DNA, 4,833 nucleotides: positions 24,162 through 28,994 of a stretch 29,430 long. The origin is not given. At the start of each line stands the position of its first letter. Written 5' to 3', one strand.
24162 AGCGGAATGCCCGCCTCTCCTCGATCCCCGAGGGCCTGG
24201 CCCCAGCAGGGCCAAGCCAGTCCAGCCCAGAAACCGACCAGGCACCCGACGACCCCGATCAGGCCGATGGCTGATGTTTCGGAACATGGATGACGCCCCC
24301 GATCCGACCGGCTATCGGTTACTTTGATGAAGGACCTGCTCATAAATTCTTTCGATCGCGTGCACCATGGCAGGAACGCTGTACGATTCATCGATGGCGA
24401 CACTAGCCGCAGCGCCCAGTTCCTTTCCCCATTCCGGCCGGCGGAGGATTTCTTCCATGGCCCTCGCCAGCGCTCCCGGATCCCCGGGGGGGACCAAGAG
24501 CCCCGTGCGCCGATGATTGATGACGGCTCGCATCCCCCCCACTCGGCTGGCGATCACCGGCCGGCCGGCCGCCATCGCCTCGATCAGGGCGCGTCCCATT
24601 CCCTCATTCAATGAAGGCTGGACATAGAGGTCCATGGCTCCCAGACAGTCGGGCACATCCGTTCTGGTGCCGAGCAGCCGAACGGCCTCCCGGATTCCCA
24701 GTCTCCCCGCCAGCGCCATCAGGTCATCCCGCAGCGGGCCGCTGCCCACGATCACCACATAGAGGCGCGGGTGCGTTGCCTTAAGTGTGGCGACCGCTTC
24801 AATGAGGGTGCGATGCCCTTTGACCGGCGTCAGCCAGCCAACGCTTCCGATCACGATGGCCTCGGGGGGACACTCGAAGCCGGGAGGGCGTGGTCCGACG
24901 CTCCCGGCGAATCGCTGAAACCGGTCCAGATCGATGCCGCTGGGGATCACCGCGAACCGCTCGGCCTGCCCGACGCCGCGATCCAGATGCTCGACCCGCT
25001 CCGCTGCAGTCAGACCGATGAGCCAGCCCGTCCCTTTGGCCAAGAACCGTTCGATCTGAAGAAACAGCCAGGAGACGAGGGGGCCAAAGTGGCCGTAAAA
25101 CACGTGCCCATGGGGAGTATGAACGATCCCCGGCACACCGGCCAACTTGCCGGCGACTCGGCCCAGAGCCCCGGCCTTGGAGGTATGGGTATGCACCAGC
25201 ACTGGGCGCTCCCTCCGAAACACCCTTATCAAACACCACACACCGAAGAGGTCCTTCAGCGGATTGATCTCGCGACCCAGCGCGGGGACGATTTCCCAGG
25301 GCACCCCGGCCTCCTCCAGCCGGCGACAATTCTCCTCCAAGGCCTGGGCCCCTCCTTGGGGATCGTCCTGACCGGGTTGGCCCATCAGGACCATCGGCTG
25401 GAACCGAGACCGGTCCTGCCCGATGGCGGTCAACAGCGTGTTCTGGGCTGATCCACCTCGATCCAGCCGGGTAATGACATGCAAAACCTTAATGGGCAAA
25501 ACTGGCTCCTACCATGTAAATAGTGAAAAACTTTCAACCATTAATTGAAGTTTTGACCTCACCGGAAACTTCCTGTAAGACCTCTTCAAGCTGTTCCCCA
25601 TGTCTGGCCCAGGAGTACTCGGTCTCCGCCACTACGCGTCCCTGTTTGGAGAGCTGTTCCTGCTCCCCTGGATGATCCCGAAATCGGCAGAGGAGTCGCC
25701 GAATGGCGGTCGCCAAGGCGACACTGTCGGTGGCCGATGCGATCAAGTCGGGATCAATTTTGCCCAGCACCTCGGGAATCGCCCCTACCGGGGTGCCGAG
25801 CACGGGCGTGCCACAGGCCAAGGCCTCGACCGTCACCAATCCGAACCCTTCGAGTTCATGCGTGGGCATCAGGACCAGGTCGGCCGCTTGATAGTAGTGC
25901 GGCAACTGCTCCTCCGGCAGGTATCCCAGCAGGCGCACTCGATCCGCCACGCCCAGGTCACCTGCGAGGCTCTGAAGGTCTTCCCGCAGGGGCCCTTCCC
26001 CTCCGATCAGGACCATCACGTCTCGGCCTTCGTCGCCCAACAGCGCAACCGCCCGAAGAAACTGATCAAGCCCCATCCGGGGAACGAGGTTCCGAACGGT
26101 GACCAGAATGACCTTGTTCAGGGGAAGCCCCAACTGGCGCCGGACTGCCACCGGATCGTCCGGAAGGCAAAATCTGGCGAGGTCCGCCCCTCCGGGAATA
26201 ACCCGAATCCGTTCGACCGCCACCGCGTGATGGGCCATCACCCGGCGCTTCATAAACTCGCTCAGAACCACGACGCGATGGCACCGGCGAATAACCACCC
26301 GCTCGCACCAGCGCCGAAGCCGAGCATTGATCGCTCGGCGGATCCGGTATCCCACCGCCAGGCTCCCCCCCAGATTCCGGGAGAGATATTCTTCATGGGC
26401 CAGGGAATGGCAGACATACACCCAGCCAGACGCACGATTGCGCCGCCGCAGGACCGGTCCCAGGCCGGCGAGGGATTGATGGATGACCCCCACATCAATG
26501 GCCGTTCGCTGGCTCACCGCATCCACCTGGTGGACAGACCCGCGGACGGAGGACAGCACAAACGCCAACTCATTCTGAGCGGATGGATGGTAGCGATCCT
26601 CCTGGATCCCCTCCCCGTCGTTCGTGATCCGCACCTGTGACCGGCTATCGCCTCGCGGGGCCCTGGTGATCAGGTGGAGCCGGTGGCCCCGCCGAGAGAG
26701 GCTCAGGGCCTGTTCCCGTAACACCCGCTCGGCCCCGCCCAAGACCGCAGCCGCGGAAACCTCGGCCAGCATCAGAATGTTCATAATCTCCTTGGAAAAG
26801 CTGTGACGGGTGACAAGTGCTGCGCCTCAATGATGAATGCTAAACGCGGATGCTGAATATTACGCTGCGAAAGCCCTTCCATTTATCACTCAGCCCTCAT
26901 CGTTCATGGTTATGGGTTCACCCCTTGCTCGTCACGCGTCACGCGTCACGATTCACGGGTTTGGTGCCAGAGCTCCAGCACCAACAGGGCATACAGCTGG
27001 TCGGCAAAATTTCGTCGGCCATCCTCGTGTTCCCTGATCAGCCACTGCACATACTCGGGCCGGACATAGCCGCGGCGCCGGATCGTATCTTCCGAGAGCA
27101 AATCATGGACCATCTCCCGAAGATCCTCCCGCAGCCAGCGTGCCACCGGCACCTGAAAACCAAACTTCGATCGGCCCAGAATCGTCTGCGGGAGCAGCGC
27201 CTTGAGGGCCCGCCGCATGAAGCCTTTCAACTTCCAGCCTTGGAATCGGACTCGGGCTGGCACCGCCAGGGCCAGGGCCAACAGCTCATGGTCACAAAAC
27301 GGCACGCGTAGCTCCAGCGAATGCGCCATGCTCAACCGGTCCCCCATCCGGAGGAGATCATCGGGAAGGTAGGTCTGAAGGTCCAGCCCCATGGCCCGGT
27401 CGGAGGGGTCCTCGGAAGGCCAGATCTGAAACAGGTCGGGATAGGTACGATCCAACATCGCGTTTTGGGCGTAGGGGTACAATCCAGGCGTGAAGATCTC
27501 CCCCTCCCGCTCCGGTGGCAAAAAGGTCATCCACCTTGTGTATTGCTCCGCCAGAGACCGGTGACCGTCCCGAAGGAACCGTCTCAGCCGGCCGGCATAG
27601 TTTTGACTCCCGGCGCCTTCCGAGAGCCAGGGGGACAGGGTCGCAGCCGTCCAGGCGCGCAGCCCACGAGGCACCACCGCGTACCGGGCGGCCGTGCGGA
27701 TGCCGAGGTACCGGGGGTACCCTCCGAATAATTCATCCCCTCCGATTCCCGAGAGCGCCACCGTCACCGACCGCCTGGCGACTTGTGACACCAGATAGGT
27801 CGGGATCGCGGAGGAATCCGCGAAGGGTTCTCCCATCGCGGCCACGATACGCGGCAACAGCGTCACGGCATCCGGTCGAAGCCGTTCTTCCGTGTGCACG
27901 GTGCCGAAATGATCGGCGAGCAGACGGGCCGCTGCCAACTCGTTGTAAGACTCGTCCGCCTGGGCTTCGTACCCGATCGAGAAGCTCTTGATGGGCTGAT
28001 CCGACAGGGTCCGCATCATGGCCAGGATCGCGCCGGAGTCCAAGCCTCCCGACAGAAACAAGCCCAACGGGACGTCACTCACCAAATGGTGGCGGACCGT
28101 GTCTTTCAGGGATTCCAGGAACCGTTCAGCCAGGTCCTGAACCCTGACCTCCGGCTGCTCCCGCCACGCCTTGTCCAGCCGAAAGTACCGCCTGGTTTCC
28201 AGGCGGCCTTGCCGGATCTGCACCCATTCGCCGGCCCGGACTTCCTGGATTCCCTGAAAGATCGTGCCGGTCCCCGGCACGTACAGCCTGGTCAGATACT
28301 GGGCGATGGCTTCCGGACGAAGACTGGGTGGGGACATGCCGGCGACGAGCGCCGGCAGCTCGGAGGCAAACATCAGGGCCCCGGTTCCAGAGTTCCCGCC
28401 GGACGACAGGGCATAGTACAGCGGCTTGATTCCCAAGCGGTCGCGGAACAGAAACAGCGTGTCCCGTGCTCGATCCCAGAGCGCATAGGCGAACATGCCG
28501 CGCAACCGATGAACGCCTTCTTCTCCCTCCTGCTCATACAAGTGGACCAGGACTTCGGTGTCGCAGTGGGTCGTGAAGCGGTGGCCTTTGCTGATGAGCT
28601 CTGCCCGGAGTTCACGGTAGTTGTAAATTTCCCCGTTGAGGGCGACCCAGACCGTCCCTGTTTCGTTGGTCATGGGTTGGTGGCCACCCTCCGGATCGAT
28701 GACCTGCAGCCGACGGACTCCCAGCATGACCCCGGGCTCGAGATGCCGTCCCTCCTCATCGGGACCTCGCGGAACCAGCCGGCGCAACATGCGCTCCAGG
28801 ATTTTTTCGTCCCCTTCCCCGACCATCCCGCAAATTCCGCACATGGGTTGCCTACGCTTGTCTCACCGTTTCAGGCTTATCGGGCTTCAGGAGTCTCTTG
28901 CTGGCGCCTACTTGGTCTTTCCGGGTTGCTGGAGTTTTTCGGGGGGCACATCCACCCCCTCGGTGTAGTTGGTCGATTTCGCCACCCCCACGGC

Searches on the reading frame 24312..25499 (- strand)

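Call 34: search_protein_families(library=pfam, proteins=[window:24312-25499:-], max_evalue=0.0001)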
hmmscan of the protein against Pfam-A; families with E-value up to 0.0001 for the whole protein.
window:24312-25499:- (395 aa): 5 families
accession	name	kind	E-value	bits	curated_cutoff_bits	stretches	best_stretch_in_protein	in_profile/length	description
PF00534.26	Glycos_transf_1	-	3.7e-38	131.2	26.4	1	213-364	14-168/172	Glycosyl transferases group 1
PF13692.12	Glyco_trans_1_4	-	2.9e-37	128.5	27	1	216-353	3-141/142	Glycosyl transferases group 1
PF13579.12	Glyco_trans_4_4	-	1.1e-17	65.3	29.7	1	21-188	7-158/158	Glycosyl transferase 4-like domain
PF13439.12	Glyco_transf_4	-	3.8e-15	56.8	28.5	1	68-193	42-170/170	Glycosyltransferase Family 4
PF20706.3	GT4-conflict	-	7.6e-06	25.6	26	1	208-331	194-324/385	Family 4 Glycosyltransferase in conflict systems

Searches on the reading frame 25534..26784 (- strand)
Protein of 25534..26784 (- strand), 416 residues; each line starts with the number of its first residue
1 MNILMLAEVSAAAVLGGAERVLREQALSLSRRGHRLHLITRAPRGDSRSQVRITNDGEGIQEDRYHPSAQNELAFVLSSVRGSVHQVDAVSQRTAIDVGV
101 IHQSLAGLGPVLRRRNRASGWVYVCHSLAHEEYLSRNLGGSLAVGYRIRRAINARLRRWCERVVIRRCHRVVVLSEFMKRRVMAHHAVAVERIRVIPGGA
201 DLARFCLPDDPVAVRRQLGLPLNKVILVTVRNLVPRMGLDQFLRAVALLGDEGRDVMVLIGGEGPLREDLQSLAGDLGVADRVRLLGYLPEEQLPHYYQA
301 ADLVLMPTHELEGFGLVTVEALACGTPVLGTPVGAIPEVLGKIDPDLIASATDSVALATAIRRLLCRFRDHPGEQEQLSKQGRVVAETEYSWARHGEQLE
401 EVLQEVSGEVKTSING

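Call 34: search_protein_families(library=pfam, proteins=[window:25534-26784:-], max_evalue=0.0001)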
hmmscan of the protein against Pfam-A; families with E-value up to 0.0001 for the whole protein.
window:25534-26784:- (416 aa): 6 families
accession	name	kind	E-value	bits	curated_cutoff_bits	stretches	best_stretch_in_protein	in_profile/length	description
PF00534.26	Glycos_transf_1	-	2.5e-32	112.2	26.4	1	215-365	6-156/172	Glycosyl transferases group 1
PF13692.12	Glyco_trans_1_4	-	1e-28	100.8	27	1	226-365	3-140/142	Glycosyl transferases group 1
PF13439.12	Glyco_transf_4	-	1.7e-19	70.9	28.5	1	16-204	2-170/170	Glycosyltransferase Family 4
PF13579.12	Glyco_trans_4_4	-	3.8e-13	50.5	29.7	1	16-199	1-158/158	Glycosyl transferase 4-like domain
PF20706.3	GT4-conflict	-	8.1e-10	38.7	26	1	157-330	136-310/385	Family 4 Glycosyltransferase in conflict systems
PF13524.12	Glyco_trans_1_2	-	6.9e-09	36.2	25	1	276-400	27-143/144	Glycosyl transferase-like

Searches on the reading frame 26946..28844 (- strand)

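Call 34: search_protein_families(library=pfam, proteins=[window:26946-28844:-], max_evalue=0.0001)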
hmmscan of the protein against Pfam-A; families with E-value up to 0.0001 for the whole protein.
window:26946-28844:- (632 aa): 3 families
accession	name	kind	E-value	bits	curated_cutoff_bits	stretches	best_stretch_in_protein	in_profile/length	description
PF00733.27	Asn_synthase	-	2.2e-100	337.2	21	1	243-628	3-354/354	Asparagine synthase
PF13537.11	GATase_7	-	5.4e-46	156.1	25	1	44-167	2-122/123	Glutamine amidotransferase domain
PF13522.11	GATase_6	-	4.7e-39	133.8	27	1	28-162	1-130/130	Glutamine amidotransferase domain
